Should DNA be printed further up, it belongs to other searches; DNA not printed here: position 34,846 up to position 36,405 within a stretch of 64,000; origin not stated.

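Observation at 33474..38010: tRNA-Gln-adjacent operon (DASS transporter, GT4, PIG-L deacetylase, MprF-type flippase domain) that could make an amino-sugar glycolipid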

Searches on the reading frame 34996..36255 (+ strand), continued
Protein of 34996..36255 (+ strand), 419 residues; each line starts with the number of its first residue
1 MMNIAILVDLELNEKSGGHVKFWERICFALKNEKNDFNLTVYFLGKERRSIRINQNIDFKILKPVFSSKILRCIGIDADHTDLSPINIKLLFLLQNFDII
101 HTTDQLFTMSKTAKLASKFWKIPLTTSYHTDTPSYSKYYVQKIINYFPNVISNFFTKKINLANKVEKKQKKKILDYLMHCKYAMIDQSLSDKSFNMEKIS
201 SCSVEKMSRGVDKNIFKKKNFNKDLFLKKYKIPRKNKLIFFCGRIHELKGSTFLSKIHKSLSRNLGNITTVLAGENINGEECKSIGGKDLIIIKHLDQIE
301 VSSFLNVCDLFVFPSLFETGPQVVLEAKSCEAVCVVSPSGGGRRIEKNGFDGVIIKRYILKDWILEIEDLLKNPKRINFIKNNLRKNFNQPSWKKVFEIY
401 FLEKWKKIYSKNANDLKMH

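Call 69: search_protein_families(library=ncbifam, proteins=[L049:580-1839:+, L049:1916-3901:+, L049:3902-4588:+, L049:4712-5893:+, L049:5743-6657:+, L049:6819-7820:+, L049:7872-9275:+, L049:9346-10143:+, L049:10159-11151:+, L049:11694-12515:+], max_evalue=0.00001)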
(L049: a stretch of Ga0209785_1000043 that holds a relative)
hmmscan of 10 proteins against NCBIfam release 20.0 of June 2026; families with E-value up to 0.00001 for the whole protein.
L049:580-1839:+ (419 aa): 8 families
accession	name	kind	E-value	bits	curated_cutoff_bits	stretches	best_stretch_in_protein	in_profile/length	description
TIGR03467.1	HpnE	equivalog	9.5e-114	381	283.05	1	5-413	1-429/430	hydroxysqualene dehydroxylase HpnE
TIGR02732.1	zeta_caro_desat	equivalog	5.6e-15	55.2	622.15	1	5-82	2-78/474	9,9'-di-cis-zeta-carotene desaturase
NF005560.0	PRK07233.1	equivalog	5.7e-14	51.8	252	1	5-80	3-76/435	hypothetical protein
TIGR02731.1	phytoene_desat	equivalog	4.6e-11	42.1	569.4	0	5-72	2-68/453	15-cis-phytoene desaturase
NF045637.1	carotdesatCrtDProt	equivalog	3.3e-09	35.8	580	1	5-57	1-51/485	1-hydroxycarotenoid 3,4-desaturase CrtD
TIGR02734.1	crtI_fam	subfamily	7.1e-07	28.3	238.1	1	6-56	2-50/504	phytoene desaturase family protein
NF058655.1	CrtID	equivalog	2.1e-06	26.9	640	1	5-47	1-43/478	bifunctional phytoene desaturase/3,4-desaturase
NF005547.0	PRK07208.1-3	equivalog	4.7e-06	25.6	380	1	5-81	7-81/465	hypothetical protein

L049:1916-3901:+ (661 aa): 5 families
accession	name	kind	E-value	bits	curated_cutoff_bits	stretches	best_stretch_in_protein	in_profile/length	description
TIGR01507.1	hopene_cyclase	equivalog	3.3e-237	788.9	431.1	1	34-650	20-637/640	squalene--hopene cyclase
TIGR01787.1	squalene_cyclas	subfamily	9.6e-187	622.4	322.7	1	35-648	2-622/622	squalene/oxidosqualene cyclases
TIGR03463.1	osq_cycl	subfamily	2.7e-62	211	851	1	42-645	4-633/634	2,3-oxidosqualene cyclase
TIGR04277.1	squa_tetra_cyc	equivalog_domain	7e-54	183.4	500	1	379-649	342-623/624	tetrahymanol synthase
NF053823.1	SCO2321_fam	equivalog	1.8e-18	66.6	300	0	540-614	67-139/405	SCO2321 family membrane protein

L049:3902-4588:+ (228 aa): 5 families
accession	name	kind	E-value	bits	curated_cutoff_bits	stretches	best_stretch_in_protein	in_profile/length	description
TIGR03468.1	HpnG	hypoth_equivalog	2.6e-59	200.4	187.1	1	8-217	8-212/212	hopanoid-associated phosphorylase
NF005476.0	PRK07077.1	equivalog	7.6e-47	159.6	215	1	6-220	14-230/243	phosphorylase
NF004079.0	PRK05584.1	equivalog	2.5e-11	43.5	169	1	97-162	133-199/232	5'-methylthioadenosine/adenosylhomocysteine nucleosidase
TIGR03664.1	fut_nucase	equivalog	4.9e-08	32.9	124.7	0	119-160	159-200/228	futalosine hydrolase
NF006087.0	PRK08236.1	equivalog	5.4e-06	26.2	213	0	122-161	148-188/219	futalosine hydrolase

L049:4712-5893:+ (393 aa): 0 families

L049:5743-6657:+ (304 aa): 0 families

L049:6819-7820:+ (333 aa): 19 families
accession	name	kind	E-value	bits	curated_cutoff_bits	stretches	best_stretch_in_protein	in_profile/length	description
TIGR03466.1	HpnA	hypoth_equivalog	3.4e-155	515.9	367.65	1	2-328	2-327/327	hopanoid-associated sugar epimerase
NF052578.1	StrlDmthSdmBMthl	equivalog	6.3e-71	239.8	600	1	1-327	1-327/328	sterol demethylase protein SdmB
NF042422.1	oxyalk_red_OleD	equivalog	2.1e-36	126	580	1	2-311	2-316/329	2-alkyl-3-oxoalkanoate reductase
NF042423.1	oxyalk_red_Shew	equivalog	2.7e-32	112.2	580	1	4-309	12-321/331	2-alkyl-3-oxoalkanoate reductase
TIGR04180.1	EDH_00030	hypoth_equivalog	1.3e-19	70.4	475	1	4-247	2-256/297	NAD-dependent 4,6-dehydratase LegB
TIGR01746.1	Thioester-redct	subfamily_domain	7.6e-18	64.9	213.35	1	4-211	3-240/371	thioester reductase domain-containing protein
TIGR01179.1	galE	equivalog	8.7e-18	64.2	262.3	1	4-156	3-160/332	UDP-glucose 4-epimerase GalE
NF041293.1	G6PDh_Azf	equivalog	2.2e-16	60.1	400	1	4-119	6-121/252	NAD-dependent glucose-6-phosphate dehydrogenase Azf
NF005539.0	PRK07201.1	equivalog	4.6e-16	58.7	549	1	2-170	2-176/657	SDR family oxidoreductase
TIGR01181.1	dTDP_gluc_dehyt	equivalog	5.3e-15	55.3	365.1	1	4-325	3-314/321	dTDP-glucose 4,6-dehydratase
NF058621.1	DiazavRedAvaA7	equivalog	4.5e-12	46.2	400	1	4-267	4-268/304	3-diazoavenalumate denitrifying reductase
NF004520.0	PRK05865.1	equivalog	9.3e-10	37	1509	1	4-211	4-164/854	sugar epimerase family protein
TIGR02197.1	heptose_epim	equivalog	2.1e-08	33.7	274.6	1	4-154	2-151/316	ADP-glyceromanno-heptose 6-epimerase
NF038078.1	NRPS_MxcG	equivalog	2.9e-08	31.4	2300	0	59-165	1164-1268/1442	myxochelin non-ribosomal peptide synthetase MxcG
NF043036.1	ErythonDh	equivalog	3.6e-08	33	325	1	2-119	2-131/321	D-erythronate dehydrogenase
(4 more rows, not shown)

L049:7872-9275:+ (467 aa): 11 families
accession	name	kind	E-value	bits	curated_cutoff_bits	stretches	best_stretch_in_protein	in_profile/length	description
NF053787.1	GlcN_PG_synth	equivalog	5.8e-20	71.4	480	1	243-443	165-351/361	N-acetylglucosaminyl phosphatidylglycerol synthase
TIGR03449.1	mycothiol_MshA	equivalog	8.6e-18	64.4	462.5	1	238-430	184-384/406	D-inositol-3-phosphate glycosyltransferase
TIGR03088.1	stp2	hypoth_equivalog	1.1e-17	64.2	409.05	1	244-434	162-357/374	TIGR03088 family PEP-CTERM/XrtA system glycosyltransferase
NF041876.1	EPS_EpsE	equivalog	4.1e-13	49.3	400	1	280-434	218-380/389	exopolysaccharide biosynthesis GT4 family glycosyltransferase EpsE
NF047684.1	TeichurnBiosyTuaC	equivalog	2.1e-12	46.7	550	1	213-378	156-320/391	teichuronic acid biosynthesis protein TuaC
TIGR02149.1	glgA_Coryne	subfamily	8.5e-09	35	302.4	1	238-440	165-379/391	glycogen synthase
TIGR04157.1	glyco_rSAM_CFB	subfamily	9.9e-09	34.7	400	1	239-381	190-334/406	TIGR04157 family glycosyltransferase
TIGR04047.1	MSMEG_0565_glyc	hypoth_equivalog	6.4e-08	32.1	259.85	1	234-439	151-362/373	MSMEG_0565 family glycosyltransferase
TIGR03999.1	thiol_BshA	equivalog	1.8e-07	30.4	273.7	1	246-433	171-356/375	N-acetyl-alpha-D-glucosaminyl L-malate synthase BshA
TIGR04063.1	stp3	hypoth_equivalog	1.4e-06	27.4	442.05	1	239-438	177-382/397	TIGR04063 family PEP-CTERM/XrtA system glycosyltransferase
NF038229.1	Glyco4_Geo_Pelo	equivalog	4.4e-06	25.9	400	0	334-427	224-313/338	GPMC system family 4 glycosyltransferase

L049:9346-10143:+ (265 aa): 11 families
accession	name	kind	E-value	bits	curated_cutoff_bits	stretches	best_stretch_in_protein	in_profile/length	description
NF041135.1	IPPtranDIPPsyn_Thcocales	equivalog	2.6e-17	62.9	580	1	1-242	1-218/419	bifunctional L-myo-inositol-1-phosphate cytidylyltransferase/CDP-L-myo-inositol myo-inositolphosphotransferase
NF041313.1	UDPGP_AglF_Halo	equivalog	9.1e-13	48.2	400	1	1-115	1-111/234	UTP--glucose-1-phosphate uridylyltransferase AglF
NF038362.1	Sden_1164_fam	equivalog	6.1e-12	45.6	300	1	3-184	4-194/266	Sden_1164 family protein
TIGR03992.1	Arch_glmU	subfamily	1.9e-11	43.5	292.1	1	1-125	1-122/393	bifunctional sugar-1-phosphate nucleotidylyltransferase/acetyltransferase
TIGR03310.1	matur_MocA_YgfJ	equivalog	2e-10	40.9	186.45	1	3-110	2-100/188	molybdenum cofactor cytidylyltransferase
NF045665.1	NTPtran_DVU1551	equivalog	1.4e-09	37.5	315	1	2-98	2-88/359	DVU_1551 family NTP transferase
NF045761.1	NAMPUrTaseMurU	equivalog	3.1e-07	30.5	250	1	1-113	1-111/226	N-acetylmuramate alpha-1-phosphate uridylyltransferase MurU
NF010932.0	PRK14352.1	equivalog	3.1e-07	29.4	611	1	3-123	9-125/488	bifunctional UDP-N-acetylglucosamine diphosphorylase/glucosamine-1-phosphate N-acetyltransferase GlmU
TIGR01173.1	glmU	equivalog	3.5e-06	26.1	366.85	1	1-123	1-116/452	bifunctional UDP-N-acetylglucosamine diphosphorylase/glucosamine-1-phosphate N-acetyltransferase GlmU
NF041173.1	Sug_nt_acttase_Thmprot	equivalog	4.3e-06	25.9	600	1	1-128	1-123/405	bifunctional sugar-1-phosphate nucleotidylyltransferase/acetyltransferase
NF045782.1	NicBOxredNboR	equivalog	6.8e-06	25.9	260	1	3-108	11-107/206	nicotine blue oxidoreductase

L049:10159-11151:+ (330 aa): 12 families
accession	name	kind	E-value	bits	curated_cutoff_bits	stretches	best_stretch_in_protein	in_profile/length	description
TIGR00744.1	ROK_glcA_fam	subfamily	2.1e-56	191.5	260.35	1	11-323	1-310/318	ROK family glucokinase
NF007251.0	PRK09698.1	equivalog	2.4e-39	135.4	253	1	6-197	4-193/304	allose kinase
NF049930.1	TransRegMlc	equivalog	1.3e-34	120.2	530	1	68-318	144-387/405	sugar metabolism global transcriptional regulator Mlc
NF047937.1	TransRegNagC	equivalog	4.1e-34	118.4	650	1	49-318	119-381/399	DNA-binding transcriptional regulator NagC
NF003461.0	PRK05082.1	subfamily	2.3e-24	86.3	283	1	13-324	6-289/291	N-acetylmannosamine kinase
NF007108.0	PRK09557.1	equivalog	9.1e-23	81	443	1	10-320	3-298/303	fructokinase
NF047821.1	NactlManKinNanK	equivalog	6.9e-22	78.3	450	1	13-323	6-288/288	N-acetylmannosamine kinase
NF045551.1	GK_Pyrobac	equivalog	4.4e-21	75.4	500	1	65-324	43-283/294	ATP-dependent glucokinase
NF009835.0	PRK13310.1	equivalog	6e-19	68.5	380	1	10-319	2-298/303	N-acetylglucosamine kinase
NF045550.1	FrctkaseScrK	equivalog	8.2e-13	48.4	400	1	13-176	8-162/293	fructokinase ScrK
NF009836.0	PRK13311.1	equivalog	7.5e-12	45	551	1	10-191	2-188/256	N-acetyl-D-glucosamine kinase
NF042998.1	bglucokin_BglK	equivalog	1.7e-07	30.8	550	1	68-276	52-247/291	beta-glucoside kinase BglK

L049:11694-12515:+ (273 aa): 0 families

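Call 82: search_protein_families(library=pfam, proteins=[L056:2893-4707:+, L056:4704-5504:+, L056:6530-7480:-, L056:9259-9738:+, L056:9364-11079:-, L056:13437-14138:+, L056:14071-15690:+], max_evalue=0.001)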
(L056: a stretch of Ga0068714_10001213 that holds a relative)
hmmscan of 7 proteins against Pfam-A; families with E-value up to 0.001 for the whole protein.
L056:2893-4707:+ (604 aa): 3 families
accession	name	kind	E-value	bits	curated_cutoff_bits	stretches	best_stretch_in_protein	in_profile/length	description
PF01855.24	POR_N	-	1.4e-58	198.8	27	1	235-473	1-230/231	Pyruvate flavodoxin/ferredoxin oxidoreductase, thiamine diP-bdg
PF01558.24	POR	-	8.7e-23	81.8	27.4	1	27-198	1-172/173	Pyruvate ferredoxin/flavodoxin oxidoreductase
PF17147.9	PFOR_II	-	4.6e-09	37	27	1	499-568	2-75/102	Pyruvate:ferredoxin oxidoreductase core domain II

L056:4704-5504:+ (266 aa): 2 families
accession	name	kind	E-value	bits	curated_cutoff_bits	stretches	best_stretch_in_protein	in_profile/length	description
PF02775.26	TPP_enzyme_C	-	1.2e-29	103.5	21.9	1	76-211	23-151/151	Thiamine pyrophosphate enzyme, C-terminal TPP binding domain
PF12367.13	PFO_beta_C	-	5.8e-09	36.3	24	1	215-263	1-50/66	Pyruvate ferredoxin oxidoreductase beta subunit C terminal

L056:6530-7480:- (316 aa): 2 families
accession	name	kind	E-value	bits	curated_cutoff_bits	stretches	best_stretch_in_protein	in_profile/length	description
PF00753.33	Lactamase_B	-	3.5e-24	86.3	22.7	1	32-212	9-196/196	Metallo-beta-lactamase superfamily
PF19583.5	ODP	-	6.4e-08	33.1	27.2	1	31-172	6-137/194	ODP family beta lactamase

L056:9259-9738:+ (159 aa): 0 families

L056:9364-11079:- (571 aa): 1 family
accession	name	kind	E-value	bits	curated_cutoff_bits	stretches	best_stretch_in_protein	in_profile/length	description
PF07581.17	Glug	-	1.3e-39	132.3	20.5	3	198-224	1-28/28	The GLUG motif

L056:13437-14138:+ (233 aa): 2 families
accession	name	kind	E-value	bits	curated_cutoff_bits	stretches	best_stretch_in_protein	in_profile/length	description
PF00881.29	Nitroreductase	-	3.9e-28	99.2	23.5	1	9-204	1-167/167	Nitroreductase family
PF14512.11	TM1586_NiRdase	-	1.9e-09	37.9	27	0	27-50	159-182/215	Putative TM nitroreductase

L056:14071-15690:+ (539 aa): 1 family
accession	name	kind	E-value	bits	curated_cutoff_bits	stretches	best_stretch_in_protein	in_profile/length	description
PF01425.27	Amidase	-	6.9e-103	345.5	27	1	70-512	1-444/445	Amidase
